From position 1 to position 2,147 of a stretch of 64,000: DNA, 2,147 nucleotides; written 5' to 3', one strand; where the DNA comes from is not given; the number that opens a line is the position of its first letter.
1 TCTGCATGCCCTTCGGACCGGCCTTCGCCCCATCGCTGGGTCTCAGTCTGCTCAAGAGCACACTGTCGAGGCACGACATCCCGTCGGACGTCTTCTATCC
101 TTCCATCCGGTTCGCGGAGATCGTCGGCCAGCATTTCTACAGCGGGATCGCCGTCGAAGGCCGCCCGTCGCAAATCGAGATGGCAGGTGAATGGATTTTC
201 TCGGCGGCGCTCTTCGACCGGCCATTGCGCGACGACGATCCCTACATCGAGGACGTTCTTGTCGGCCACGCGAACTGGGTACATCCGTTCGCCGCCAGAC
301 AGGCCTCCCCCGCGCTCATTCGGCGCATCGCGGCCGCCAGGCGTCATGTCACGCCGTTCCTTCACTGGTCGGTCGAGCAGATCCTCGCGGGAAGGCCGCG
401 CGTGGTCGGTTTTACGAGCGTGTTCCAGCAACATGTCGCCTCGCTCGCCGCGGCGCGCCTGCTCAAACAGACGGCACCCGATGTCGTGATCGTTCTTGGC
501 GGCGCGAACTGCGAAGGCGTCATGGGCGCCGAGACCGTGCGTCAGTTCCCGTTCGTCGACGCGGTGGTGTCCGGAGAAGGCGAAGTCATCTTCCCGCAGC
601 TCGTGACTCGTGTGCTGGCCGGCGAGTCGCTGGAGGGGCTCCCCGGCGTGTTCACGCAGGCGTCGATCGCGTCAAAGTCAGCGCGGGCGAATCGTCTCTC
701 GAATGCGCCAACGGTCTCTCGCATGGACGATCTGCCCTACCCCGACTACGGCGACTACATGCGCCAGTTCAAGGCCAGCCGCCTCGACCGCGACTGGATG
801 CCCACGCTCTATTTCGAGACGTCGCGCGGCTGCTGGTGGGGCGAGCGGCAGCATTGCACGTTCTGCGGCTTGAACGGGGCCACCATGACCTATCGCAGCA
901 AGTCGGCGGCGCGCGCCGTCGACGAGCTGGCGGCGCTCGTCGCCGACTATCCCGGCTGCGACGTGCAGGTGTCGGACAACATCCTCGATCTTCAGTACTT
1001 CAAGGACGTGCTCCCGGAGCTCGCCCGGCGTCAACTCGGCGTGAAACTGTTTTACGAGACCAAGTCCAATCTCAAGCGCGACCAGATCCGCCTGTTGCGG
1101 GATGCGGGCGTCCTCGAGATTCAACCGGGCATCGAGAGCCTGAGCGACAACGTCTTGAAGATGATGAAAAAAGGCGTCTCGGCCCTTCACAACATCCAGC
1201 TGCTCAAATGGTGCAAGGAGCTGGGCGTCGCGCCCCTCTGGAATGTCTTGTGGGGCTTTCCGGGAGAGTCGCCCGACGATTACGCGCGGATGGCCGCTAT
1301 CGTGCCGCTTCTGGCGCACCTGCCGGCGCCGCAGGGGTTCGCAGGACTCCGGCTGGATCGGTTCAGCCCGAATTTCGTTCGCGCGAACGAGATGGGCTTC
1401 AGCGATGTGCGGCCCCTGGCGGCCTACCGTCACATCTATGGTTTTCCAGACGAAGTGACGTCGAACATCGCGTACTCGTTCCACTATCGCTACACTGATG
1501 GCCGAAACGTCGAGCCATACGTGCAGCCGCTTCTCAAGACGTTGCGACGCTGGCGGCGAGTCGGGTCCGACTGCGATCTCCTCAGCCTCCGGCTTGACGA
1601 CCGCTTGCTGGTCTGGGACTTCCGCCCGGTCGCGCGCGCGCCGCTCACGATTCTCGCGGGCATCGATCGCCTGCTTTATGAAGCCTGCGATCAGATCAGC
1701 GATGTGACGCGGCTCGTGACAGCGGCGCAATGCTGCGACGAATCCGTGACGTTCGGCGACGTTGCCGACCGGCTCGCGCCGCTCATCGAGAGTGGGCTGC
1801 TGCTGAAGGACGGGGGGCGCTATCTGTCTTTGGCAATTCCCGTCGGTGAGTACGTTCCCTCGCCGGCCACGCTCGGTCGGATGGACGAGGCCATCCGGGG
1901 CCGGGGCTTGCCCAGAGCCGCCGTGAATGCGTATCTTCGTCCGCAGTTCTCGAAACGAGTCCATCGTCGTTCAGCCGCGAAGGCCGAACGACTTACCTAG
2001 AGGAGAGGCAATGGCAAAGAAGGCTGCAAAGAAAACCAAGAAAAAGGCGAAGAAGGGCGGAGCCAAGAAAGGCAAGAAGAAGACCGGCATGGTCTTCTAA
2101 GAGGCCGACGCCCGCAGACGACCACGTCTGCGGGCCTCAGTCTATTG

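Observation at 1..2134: B12-radical SAM maturase-like enzyme translationally coupled to a 29-aa polylysine micro-ORF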

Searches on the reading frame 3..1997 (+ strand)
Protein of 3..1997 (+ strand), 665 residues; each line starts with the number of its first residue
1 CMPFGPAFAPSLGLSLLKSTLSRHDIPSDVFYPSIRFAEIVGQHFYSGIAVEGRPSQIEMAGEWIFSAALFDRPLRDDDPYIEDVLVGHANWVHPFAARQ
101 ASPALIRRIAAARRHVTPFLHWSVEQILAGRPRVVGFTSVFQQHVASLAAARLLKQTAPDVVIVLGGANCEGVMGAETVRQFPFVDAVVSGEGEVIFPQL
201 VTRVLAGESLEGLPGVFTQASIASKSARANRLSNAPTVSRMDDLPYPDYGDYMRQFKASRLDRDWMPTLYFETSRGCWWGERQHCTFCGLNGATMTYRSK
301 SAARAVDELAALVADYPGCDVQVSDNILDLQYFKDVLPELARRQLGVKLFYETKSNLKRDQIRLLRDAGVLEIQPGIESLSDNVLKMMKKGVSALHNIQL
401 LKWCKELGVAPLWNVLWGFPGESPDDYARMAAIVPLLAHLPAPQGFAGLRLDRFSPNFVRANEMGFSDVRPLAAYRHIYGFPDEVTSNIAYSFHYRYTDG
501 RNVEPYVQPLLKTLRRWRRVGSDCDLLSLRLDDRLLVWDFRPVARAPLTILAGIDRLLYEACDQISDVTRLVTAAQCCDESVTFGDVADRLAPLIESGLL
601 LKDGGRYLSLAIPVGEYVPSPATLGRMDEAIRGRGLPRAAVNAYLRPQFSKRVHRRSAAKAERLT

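Call 3: search_protein_families(library=ncbifam, proteins=[window:3-1997:+], max_evalue=1)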
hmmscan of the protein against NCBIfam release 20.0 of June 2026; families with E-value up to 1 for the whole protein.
window:3-1997:+ (665 aa): 17 families
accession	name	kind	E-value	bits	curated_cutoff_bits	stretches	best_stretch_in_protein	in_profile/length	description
TIGR03975.1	rSAM_ocin_1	subfamily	1.5e-191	638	281.85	1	2-612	6-606/606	RiPP maturation radical SAM C-methyltransferase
NF050148.1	rSAM_ApyD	equivalog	4.5e-25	88.1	750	1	122-428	65-357/645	RiPP biosynthesis radical SAM protein ApyD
TIGR03471.1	HpnJ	equivalog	3e-19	69.2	577.6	1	136-425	74-353/472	hopanoid biosynthesis associated radical SAM protein HpnJ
NF033712.0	B12_rSAM_KedN5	subfamily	5.3e-17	61.3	700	1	130-438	61-375/624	KedN5 family methylcobalamin-dependent radical SAM C-methyltransferase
TIGR04072.2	rSAM_ladder_B12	equivalog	5.4e-16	58.3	360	1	152-439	91-351/443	lipid biosynthesis B12-binding/radical SAM protein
TIGR04367.1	HpnR_B12_rSAM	equivalog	6.2e-16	58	650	1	127-412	56-328/490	hopanoid C-3 methylase HpnR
TIGR02026.1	BchE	equivalog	1.9e-15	56.7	481.35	1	124-411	56-339/497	magnesium-protoporphyrin IX monomethyl ester anaerobic oxidative cyclase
TIGR04385.1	B12_rSAM_cofa1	equivalog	9.9e-15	54.7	450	1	150-432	89-359/438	B12 lower ligand biosynthesis radical SAM protein BzaD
TIGR04479.1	bcpD_PhpK_rSAM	subfamily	4.1e-14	51.8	600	1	127-425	106-397/504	PhpK family radical SAM P-methyltransferase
TIGR04013.1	B12_SAM_MJ_1487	hypoth_equivalog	3.9e-13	49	251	2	103-298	14-180/382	TIGR04013 family B12-binding domain/radical SAM domain-containing protein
TIGR04295.1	B12_rSAM_oligo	hypoth_equivalog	2.3e-12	46.3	400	1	184-390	123-314/422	TIGR04295 family B12-binding domain-containing radical SAM protein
TIGR04014.1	B12_SAM_MJ_0865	equivalog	3.6e-11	42.5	360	2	376-430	275-329/434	methyl-coenzyme M reductase glutamine C-methyltransferase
NF038361.1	rSAM_Sden_1168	equivalog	5.4e-10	38.4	575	1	133-428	142-442/560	Sden_1168 family B12-binding radical SAM P-methyltransferase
TIGR04190.1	B12_SAM_Ta0216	equivalog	1.2e-08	34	500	1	147-408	96-364/554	TIGR04190 family B12-binding domain/radical SAM domain protein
NF040546.1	rSAM_CUAEP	equivalog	2.8e-06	26.3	500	2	149-288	66-187/468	CUAEP/CCAEP-tail radical SAM (seleno)protein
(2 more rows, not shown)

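Call 4: search_protein_families(library=pfam, proteins=[window:3-1997:+], max_evalue=1)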
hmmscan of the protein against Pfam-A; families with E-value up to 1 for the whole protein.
window:3-1997:+ (665 aa): 3 families
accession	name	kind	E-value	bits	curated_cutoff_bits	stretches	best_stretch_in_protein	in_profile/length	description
PF04055.27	Radical_SAM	-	1.4e-16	61.5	29.5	1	273-431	3-163/166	Radical SAM superfamily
PF02310.24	B12-binding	-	4e-07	30.3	32.1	1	124-200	44-120/121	B12 binding domain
PF19864.5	Radical_SAM_N2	-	0.12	12.3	29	1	161-204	87-125/151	Radical SAM proteins, N-terminal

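Call 5: find_homologous_proteins(query=window:3-1997:+, max_evalue=1e-30)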
Query window:3-1997:+ (665 aa): 7763 proteins with E <= 1e-30 among 8000 candidates; the best 120 are listed.
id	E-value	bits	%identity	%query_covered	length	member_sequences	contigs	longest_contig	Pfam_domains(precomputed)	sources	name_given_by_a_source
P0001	0.0e+0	1532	100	100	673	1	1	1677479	PF04055.28,PF02310.25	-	-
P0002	0.0e+0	1164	80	95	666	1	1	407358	PF04055.28,PF02310.25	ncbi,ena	-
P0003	0.0e+0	1127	77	95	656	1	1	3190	PF04055.28,PF02310.25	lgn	-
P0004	0.0e+0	1113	75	98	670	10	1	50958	PF04055.28,PF02310.25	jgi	jgi:ribosomal peptide maturation radical SAM protein 1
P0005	0.0e+0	1100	74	99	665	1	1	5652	PF04055.28,PF02310.25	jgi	jgi:ribosomal peptide maturation radical SAM protein 1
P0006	0.0e+0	1100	75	95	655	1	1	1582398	PF04055.28,PF02310.25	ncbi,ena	-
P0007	0.0e+0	1099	74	97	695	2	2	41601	PF04055.28,PF02310.25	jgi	-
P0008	0.0e+0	1074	71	99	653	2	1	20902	PF04055.28,PF02310.25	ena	-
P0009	1.5e-297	1007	69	94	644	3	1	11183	PF04055.28,PF02310.25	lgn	-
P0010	8.9e-296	1001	70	95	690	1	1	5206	PF04055.28,PF02310.25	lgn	-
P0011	2.9e-276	936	65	96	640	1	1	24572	PF04055.28,PF02310.25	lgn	-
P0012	1.9e-248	844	58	96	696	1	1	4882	PF04055.28,PF02310.25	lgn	-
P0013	6.7e-246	836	59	95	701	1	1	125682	PF04055.28,PF02310.25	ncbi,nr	ncbi:MAG: RiPP maturation radical SAM protein 1 [Acidobacteria bacterium]|nr:RiPP maturation radical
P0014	8.8e-246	836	58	94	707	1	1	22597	PF04055.28,PF02310.25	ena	-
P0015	2.8e-245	834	59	95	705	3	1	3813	PF04055.28,PF02310.25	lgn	-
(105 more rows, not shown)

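Call 6: find_encoding_contigs(protein=P0001, flank=10000, max_places=3)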
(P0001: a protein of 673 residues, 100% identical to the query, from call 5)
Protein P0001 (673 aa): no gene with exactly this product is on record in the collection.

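Call 7: find_encoding_contigs(protein=P0002, flank=10000, max_places=3)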
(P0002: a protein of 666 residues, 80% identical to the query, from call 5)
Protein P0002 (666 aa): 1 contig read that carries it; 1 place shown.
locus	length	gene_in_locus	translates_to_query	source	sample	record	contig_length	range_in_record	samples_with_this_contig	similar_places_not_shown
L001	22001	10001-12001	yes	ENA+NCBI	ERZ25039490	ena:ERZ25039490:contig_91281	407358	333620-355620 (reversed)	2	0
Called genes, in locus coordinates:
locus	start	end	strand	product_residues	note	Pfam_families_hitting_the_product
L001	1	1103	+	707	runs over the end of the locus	PF02897:Peptidase_S9_N, PF00326:Peptidase_S9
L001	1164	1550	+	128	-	PF00392:GntR, PF02082:Rrf2 (weak)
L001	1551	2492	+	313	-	PF01145:Band_7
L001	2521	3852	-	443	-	PF00072:Response_reg, PF00158:Sigma54_activat, PF14532:Sigma54_activ_2, PF07728:AAA_5 (weak), PF25601:AAA_lid_14, PF02954:HTH_8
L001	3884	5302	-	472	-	PF00672:HAMP, PF02518:HATPase_c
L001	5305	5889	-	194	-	-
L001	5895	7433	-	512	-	PF01103:Omp85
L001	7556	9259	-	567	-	PF05960:DUF885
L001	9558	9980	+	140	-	PF07366:SnoaL, PF12680:SnoaL_2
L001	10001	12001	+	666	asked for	PF02310:B12-binding, PF04055:Radical_SAM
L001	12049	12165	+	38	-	-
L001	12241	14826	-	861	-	PF00069:Pkinase, PF01636:APH (faint), PF07714:PK_Tyr_Ser-Thr, PF07676:PD40 (faint), PF26549:Tricorn_N (faint), PF26550:Tricorn_2nd (faint)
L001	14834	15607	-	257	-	PF00112:Peptidase_C1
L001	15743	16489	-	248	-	PF04338:DUF481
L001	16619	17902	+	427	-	PF01263:Aldose_epim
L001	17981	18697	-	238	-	PF06439:3keto-disac_hyd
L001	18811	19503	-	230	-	PF01738:DLH (weak)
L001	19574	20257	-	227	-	PF03781:FGE-sulfatase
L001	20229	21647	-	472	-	PF00069:Pkinase, PF01636:APH (faint), PF07714:PK_Tyr_Ser-Thr, PF03109:ABC1 (weak)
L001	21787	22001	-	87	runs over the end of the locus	PF11154:DUF2934 (weak)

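Call 12: find_related_loci(query=P0001, collection=genome_contigs, flank=6000)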
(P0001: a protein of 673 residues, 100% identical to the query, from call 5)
Query P0001 (673 aa) in genome_contigs; peptide patterns used: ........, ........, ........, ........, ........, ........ (x = any residue, [..] = any of these).
153 stretches matched a pattern; 125 encode a relative of the query (tblastn E <= 1e-3); the best 80 are kept; 80 distinct loci.
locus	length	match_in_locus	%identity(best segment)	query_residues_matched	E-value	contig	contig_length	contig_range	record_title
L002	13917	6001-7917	75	3-641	0e+0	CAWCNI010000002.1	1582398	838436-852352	MAG: Vicinamibacteria bacterium isolate MFD09368.bin.1.28 genome assembly, contig: contig_11325, whole genome shotgun se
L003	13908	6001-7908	80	5-640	0e+0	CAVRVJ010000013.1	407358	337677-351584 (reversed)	MAG: uncultured Acidobacteriota bacterium isolate MFD02199.bin.2.202 genome assembly, contig: contig_91281, whole genome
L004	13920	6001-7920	57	3-643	0e+0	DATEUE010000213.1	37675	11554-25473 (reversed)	MAG TPA_asm: Vicinamibacteria bacterium isolate SMAG_U8333 k141_1471268, whole genome shotgun sequence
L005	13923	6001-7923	57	3-643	0e+0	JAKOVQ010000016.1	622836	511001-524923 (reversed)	MAG: Acidobacteriota bacterium isolate JPNG_maxbin.061 k201_406614, whole genome shotgun sequence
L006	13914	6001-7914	55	5-643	0e+0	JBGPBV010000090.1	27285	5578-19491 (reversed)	MAG: Vicinamibacteria bacterium isolate OBJ_0618_050_8 k141_101536_length_27285_cov_32.3357, whole genome shotgun sequen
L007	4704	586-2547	56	5-655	0e+0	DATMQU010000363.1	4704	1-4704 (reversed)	MAG TPA_asm: Vicinamibacteria bacterium isolate SMAG_U12937 k141_860563, whole genome shotgun sequence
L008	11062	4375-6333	54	3-659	0e+0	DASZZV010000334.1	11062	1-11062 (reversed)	MAG TPA_asm: Thermoanaerobaculia bacterium isolate SMAG_U6245 k141_187143, whole genome shotgun sequence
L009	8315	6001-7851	54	3-627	0e+0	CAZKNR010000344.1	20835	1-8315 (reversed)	MAG TPA_asm: uncultured Acidobacteriota bacterium isolate binchicken_co165_16 genome assembly, contig: k141_613261, whol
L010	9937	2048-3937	55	3-640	0e+0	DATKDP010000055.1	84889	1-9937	MAG TPA_asm: Thermoanaerobaculia bacterium isolate SMAG_U14476 k141_2953242, whole genome shotgun sequence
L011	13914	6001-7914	59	1-643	0e+0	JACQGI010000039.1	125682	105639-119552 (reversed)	MAG: Acidobacteria bacterium isolate NC_groundwater_1069_Ag_S2p5_71_226 S_2p5_S6_coassembly_k141_4594440, whole genome s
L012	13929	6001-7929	53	3-647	0e+0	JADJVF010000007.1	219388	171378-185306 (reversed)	MAG: Holophagales bacterium isolate Hjor_18-Q3-R7-51_BAT3C.239 tig00004429-10-2188800, whole genome shotgun sequence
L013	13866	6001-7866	53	4-627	0e+0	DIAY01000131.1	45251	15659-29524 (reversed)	MAG TPA_asm: Holophagales bacterium UBA5066 UBA5066_contig_4920, whole genome shotgun sequence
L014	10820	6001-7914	48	2-635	0e+0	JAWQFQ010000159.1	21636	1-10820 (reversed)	MAG: Scytonema sp. PMC 1070.18 PMC1070_520_length_21636_cov_70.714008, whole genome shotgun sequence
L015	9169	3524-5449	52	2-643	0e+0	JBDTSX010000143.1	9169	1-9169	MAG: Acidobacteriota bacterium isolate cluster3_bin.282 NODE_35719_length_9169_cov_5.921769, whole genome shotgun sequen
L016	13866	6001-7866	52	4-627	0e+0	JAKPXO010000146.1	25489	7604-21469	MAG: Acidobacteriota bacterium isolate USPA_metabat.87 k141_1223895, whole genome shotgun sequence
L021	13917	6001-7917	51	3-643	0e+0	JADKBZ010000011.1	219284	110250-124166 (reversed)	MAG: Holophagales bacterium isolate OdNE_18-Q3-R46-58_BATAC.193 tig00006320-10-2184560, whole genome shotgun sequence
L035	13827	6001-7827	53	4-625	0e+0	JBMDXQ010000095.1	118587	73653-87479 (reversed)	MAG: Vicinamibacterales bacterium isolate FBaSoil0_16 FBaSoil0_contig95, whole genome shotgun sequence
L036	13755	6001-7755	48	4-612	2e-170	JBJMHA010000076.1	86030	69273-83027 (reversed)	MAG: Thermoanaerobaculia bacterium isolate H1_16_all_fractions_metab_conc_6_69_19 k255_3922970, whole genome shotgun seq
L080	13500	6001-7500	43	2-501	2e-114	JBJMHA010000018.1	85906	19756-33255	MAG: Thermoanaerobaculia bacterium isolate H1_16_all_fractions_metab_conc_6_69_19 k255_1053655, whole genome shotgun seq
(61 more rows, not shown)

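Call 18: search_protein_families(library=pfam, proteins=[L002:8157-10745:-, L005:8438-11044:-, L011:10611-13169:-, L016:8384-10987:-, L021:8420-11020:-, L013:8424-11027:-, L008:6910-10740:-], max_evalue=0.001)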
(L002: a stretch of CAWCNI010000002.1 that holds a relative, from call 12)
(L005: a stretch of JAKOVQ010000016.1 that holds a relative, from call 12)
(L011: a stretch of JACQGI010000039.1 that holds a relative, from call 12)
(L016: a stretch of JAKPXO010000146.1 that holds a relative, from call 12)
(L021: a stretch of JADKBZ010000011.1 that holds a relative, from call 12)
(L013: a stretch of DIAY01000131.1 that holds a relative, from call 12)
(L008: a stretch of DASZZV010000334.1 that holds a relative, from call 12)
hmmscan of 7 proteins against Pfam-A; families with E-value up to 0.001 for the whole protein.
L002:8157-10745:- (863 aa): 7 families
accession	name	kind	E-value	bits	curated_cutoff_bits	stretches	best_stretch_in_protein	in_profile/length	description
PF00069.31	Pkinase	-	5.3e-49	167.4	31.7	1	12-268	1-253/263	Protein kinase domain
PF07714.23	PK_Tyr_Ser-Thr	-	2.9e-36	125.6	23.1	1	14-267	3-249/258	Protein tyrosine and serine/threonine kinase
PF07676.18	PD40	-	8.3e-12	45.2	20.9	0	697-721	14-38/38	WD40-like Beta Propeller Repeat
PF25174.1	Beta-prop_THOC3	-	1.1e-05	25.1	305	0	655-851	10-192/272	THOC3 beta-propeller domain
PF25460.1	Beta-prop_Aladin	-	5.8e-05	22.8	171.1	0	511-625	103-216/340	Aladin seven-bladed propeller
PF01636.29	APH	-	9.2e-05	22.7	23.2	1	114-160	155-202/239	Phosphotransferase enzyme family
PF03109.22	ABC1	-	0.00026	20.7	22.9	0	85-156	144-215/244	ABC1 atypical kinase-like domain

L005:8438-11044:- (869 aa): 6 families
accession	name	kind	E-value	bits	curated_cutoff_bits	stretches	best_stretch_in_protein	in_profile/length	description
PF00069.31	Pkinase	-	1.3e-47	162.9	31.7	1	12-273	1-253/263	Protein kinase domain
PF07714.23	PK_Tyr_Ser-Thr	-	4.2e-34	118.4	23.1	1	16-272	5-249/258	Protein tyrosine and serine/threonine kinase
PF03109.22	ABC1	-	2.1e-07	30.8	22.9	1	56-159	119-217/244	ABC1 atypical kinase-like domain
PF07676.18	PD40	-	6.6e-07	29.6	20.9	0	704-719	15-30/38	WD40-like Beta Propeller Repeat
PF01636.29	APH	-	3e-06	27.6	23.2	0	117-157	157-198/239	Phosphotransferase enzyme family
PF00400.38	WD40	-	8.9e-05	23.3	27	0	351-373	12-33/39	WD domain, G-beta repeat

L011:10611-13169:- (853 aa): 7 families
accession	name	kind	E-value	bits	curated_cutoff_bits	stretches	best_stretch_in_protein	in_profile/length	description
PF00069.31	Pkinase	-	2.2e-48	165.4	31.7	1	12-263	1-253/263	Protein kinase domain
PF07714.23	PK_Tyr_Ser-Thr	-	1.6e-34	119.8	23.1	1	15-262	4-249/258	Protein tyrosine and serine/threonine kinase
PF07676.18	PD40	-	3.7e-13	49.5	20.9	0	336-352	9-25/38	WD40-like Beta Propeller Repeat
PF01636.29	APH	-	2.2e-09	37.9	23.2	1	109-162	154-208/239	Phosphotransferase enzyme family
PF03109.22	ABC1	-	4.5e-07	29.7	22.9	1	118-155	181-218/244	ABC1 atypical kinase-like domain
PF00400.38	WD40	-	9.9e-05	23.2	27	0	336-353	12-29/39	WD domain, G-beta repeat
PF10647.15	Gmad1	-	0.00014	22.3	20.5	0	458-527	18-82/251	Lipoprotein LpqB beta-propeller domain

L016:8384-10987:- (868 aa): 5 families
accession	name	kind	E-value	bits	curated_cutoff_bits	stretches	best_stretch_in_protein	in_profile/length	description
PF00069.31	Pkinase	-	3.5e-47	161.4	31.7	1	12-273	1-253/263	Protein kinase domain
PF07714.23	PK_Tyr_Ser-Thr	-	1.5e-34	119.9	23.1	1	14-272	3-249/258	Protein tyrosine and serine/threonine kinase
PF07676.18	PD40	-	3.6e-08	33.6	20.9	0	344-366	3-25/38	WD40-like Beta Propeller Repeat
PF03109.22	ABC1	-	3.5e-06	26.8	22.9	1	86-159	144-217/244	ABC1 atypical kinase-like domain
PF01636.29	APH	-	6.6e-06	26.5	23.2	0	118-158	158-199/239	Phosphotransferase enzyme family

L021:8420-11020:- (867 aa): 5 families
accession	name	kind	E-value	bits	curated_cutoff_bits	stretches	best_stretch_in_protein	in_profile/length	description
PF00069.31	Pkinase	-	2.3e-47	162.1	31.7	1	12-273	1-253/263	Protein kinase domain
PF07714.23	PK_Tyr_Ser-Thr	-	2.2e-35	122.7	23.1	1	14-272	3-249/258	Protein tyrosine and serine/threonine kinase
PF07676.18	PD40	-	1e-09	38.5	20.9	0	344-366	3-25/38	WD40-like Beta Propeller Repeat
PF03109.22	ABC1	-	3.8e-07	29.9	22.9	1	83-161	141-219/244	ABC1 atypical kinase-like domain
PF01636.29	APH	-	4.1e-07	30.4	23.2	0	119-158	159-199/239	Phosphotransferase enzyme family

L013:8424-11027:- (868 aa): 6 families
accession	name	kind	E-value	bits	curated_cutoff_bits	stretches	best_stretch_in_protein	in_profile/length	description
PF00069.31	Pkinase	-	5.5e-49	167.4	31.7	1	12-273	1-253/263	Protein kinase domain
PF07714.23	PK_Tyr_Ser-Thr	-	2.3e-34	119.3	23.1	1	14-272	3-249/258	Protein tyrosine and serine/threonine kinase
PF07676.18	PD40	-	1e-10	41.7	20.9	0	703-726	15-38/38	WD40-like Beta Propeller Repeat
PF01636.29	APH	-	4.6e-06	27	23.2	0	124-158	164-199/239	Phosphotransferase enzyme family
PF03109.22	ABC1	-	4.6e-06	26.4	22.9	1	85-162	143-220/244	ABC1 atypical kinase-like domain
PF08450.18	SGL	-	0.00012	22.2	26.3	0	484-560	92-167/246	SMP-30/Gluconolactonase/LRE-like region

L008:6910-10740:- (1277 aa): 2 families
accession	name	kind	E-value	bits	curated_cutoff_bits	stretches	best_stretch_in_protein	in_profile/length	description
PF07992.20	Pyr_redox_2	-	5.7e-09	36.3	26.1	1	469-680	1-178/291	Pyridine nucleotide-disulphide oxidoreductase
PF14691.11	Fer4_20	-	0.0006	20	25.8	0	367-431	34-102/113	Dihydroprymidine dehydrogenase domain II, 4Fe-4S cluster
